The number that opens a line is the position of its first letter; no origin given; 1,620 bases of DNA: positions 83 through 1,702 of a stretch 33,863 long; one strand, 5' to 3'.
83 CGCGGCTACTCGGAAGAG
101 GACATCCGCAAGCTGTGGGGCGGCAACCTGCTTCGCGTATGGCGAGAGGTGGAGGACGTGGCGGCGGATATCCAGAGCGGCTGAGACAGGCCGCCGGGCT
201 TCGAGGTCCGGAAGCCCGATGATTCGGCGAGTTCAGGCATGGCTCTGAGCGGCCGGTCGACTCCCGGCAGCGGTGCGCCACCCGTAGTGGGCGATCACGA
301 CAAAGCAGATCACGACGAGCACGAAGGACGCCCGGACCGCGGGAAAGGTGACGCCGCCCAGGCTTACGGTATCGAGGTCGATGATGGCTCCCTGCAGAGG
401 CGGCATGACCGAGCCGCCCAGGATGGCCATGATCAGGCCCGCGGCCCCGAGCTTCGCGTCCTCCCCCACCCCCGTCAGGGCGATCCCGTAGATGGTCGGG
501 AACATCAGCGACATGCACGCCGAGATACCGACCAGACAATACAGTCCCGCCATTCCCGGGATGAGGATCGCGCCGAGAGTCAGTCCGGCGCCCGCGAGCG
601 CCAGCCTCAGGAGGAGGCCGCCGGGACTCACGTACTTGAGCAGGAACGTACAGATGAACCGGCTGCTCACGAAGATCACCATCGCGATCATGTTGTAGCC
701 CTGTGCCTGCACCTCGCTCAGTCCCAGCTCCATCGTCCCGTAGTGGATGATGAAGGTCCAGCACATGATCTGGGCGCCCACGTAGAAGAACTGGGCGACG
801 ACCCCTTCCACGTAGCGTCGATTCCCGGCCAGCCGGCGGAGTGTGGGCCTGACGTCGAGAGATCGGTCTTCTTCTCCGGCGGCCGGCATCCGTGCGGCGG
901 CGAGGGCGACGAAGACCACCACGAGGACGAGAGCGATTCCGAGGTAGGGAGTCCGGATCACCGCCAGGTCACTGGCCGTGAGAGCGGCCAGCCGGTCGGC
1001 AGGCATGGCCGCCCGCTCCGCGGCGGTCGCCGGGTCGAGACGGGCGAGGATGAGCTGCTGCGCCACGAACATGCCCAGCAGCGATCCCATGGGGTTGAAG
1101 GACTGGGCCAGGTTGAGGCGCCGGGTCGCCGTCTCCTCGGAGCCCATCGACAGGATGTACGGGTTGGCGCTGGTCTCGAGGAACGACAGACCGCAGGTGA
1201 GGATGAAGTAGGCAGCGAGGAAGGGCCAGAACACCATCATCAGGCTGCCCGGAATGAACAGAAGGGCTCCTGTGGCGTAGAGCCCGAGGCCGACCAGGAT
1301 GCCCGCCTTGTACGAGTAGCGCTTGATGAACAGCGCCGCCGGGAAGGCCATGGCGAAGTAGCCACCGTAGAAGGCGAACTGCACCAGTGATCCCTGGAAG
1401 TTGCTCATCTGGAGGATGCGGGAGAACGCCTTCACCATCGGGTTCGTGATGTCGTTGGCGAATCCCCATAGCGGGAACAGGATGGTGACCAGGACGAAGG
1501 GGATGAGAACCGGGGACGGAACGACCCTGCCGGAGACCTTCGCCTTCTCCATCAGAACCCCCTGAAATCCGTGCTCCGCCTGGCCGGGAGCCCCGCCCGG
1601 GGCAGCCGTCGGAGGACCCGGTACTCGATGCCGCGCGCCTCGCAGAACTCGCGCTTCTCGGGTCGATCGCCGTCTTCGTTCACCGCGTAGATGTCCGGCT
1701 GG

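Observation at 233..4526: Operon joining FucP-type uptake, mutarotase, anomeric GHMP kinase and HxGH nucleotidyltransferase to a genuine GDP-mannose 3,5-epimerase: candidate nucleotide-sugar-level L-hexose salvage or catabolic route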

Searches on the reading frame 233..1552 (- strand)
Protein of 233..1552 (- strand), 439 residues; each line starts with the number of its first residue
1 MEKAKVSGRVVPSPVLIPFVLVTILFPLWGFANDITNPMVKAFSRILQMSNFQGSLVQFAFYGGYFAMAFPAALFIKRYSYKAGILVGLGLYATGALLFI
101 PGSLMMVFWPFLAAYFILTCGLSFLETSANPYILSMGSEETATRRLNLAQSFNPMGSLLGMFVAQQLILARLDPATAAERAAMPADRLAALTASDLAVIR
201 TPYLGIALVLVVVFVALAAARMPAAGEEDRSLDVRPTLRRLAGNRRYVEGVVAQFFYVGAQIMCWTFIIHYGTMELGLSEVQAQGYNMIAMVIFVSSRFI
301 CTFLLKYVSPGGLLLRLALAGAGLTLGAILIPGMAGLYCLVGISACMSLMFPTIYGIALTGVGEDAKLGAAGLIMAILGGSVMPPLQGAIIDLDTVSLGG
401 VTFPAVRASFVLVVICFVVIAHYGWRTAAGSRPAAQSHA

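Call 3: search_protein_families(library=pfam, proteins=[window:233-1552:-], max_evalue=0.01)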
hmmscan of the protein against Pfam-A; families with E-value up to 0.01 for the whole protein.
window:233-1552:- (439 aa): 1 family
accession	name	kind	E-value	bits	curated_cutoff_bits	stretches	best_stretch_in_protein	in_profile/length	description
PF07690.21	MFS_1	-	9.4e-17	61.4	33.4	1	30-377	9-338/347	Major Facilitator Superfamily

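Call 4: search_protein_families(library=ncbifam, proteins=[window:233-1552:-], max_evalue=0.01)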
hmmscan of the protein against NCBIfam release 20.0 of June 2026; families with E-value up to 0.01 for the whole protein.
window:233-1552:- (439 aa): 4 families
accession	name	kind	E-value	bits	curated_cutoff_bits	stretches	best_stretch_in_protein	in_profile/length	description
TIGR00885.1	fucP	equivalog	2.6e-167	557.2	280.4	1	16-426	2-410/410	L-fucose:H+ symporter permease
NF007524.0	PRK10133.1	equivalog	6.1e-74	249.4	427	1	15-406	24-420/438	L-fucose:H+ symporter permease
TIGR01272.1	gluP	subfamily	2.8e-41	142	202.55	1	99-423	1-310/310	glucose/galactose MFS transporter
NF046060.1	NagP_SO3503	equivalog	1.6e-39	136.1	625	1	15-424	4-415/423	N-acetylglucosamine MFS transporter NagP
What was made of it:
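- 233..1552 (-): FucP-type MFS L-fucose/L-galactose:H+ symporter, 439 aa, last gene of the operon. TIGR00885 at 557 bits, above the 280-bit cut-off (call 4).
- On L-fucose:H+ symporter FucP: 557 bits against a 280-bit cut-off (call 4).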
